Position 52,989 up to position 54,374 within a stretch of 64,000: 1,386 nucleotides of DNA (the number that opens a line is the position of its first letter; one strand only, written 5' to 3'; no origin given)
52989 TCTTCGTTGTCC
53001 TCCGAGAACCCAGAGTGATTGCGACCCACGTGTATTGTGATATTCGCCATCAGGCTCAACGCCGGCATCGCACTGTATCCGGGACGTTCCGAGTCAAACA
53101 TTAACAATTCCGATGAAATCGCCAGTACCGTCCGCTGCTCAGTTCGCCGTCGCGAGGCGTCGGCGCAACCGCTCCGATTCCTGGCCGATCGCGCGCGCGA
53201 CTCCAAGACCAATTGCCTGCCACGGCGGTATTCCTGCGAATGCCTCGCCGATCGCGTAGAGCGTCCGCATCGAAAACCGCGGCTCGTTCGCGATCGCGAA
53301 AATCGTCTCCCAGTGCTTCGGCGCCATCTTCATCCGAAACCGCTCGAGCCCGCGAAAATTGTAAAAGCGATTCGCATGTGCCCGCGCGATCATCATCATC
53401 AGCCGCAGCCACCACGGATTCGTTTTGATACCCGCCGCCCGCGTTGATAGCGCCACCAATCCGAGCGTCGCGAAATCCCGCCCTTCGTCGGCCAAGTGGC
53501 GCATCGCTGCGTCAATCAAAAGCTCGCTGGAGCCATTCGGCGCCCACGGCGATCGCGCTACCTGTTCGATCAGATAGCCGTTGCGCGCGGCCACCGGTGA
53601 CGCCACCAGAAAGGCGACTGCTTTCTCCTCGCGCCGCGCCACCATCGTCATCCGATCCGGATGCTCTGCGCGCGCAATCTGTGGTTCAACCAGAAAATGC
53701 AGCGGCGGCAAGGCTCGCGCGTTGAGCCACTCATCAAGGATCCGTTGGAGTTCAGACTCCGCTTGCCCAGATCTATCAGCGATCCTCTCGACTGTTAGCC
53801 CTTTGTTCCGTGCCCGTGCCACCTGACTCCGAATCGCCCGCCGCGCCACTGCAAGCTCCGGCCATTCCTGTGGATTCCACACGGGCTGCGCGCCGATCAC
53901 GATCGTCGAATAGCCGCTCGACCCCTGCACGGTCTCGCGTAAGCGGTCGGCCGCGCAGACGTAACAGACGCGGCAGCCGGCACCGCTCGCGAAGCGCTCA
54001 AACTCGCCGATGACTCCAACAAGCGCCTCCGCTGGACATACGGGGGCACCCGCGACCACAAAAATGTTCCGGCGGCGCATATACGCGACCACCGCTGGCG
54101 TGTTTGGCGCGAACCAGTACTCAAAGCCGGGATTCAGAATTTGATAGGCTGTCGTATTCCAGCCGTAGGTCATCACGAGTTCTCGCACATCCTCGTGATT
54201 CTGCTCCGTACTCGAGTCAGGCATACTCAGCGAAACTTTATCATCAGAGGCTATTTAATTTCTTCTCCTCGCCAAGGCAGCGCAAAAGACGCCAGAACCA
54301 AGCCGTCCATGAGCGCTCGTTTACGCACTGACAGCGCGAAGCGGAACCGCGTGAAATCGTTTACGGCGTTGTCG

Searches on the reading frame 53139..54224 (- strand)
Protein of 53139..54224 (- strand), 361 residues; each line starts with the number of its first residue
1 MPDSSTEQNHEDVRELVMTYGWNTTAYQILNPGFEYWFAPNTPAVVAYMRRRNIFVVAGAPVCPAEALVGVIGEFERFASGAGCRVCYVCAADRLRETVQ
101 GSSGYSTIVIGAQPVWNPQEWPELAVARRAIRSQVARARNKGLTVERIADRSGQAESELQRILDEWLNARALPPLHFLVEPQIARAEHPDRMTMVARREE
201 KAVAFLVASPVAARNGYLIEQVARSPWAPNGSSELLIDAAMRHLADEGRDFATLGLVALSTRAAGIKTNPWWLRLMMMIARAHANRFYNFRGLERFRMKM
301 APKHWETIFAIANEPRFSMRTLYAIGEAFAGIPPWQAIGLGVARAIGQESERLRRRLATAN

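Call 33: search_protein_families(library=pfam, proteins=[window:53139-54224:-], max_evalue=0.0001)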
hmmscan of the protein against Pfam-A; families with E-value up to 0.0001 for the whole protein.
window:53139-54224:- (361 aa): 1 family
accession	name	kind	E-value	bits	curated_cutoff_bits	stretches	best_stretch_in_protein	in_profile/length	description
PF09924.15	LPG_synthase_C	-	3.6e-36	125.2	27.5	1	15-309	2-295/298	Phosphatidylglycerol lysyltransferase, C-terminal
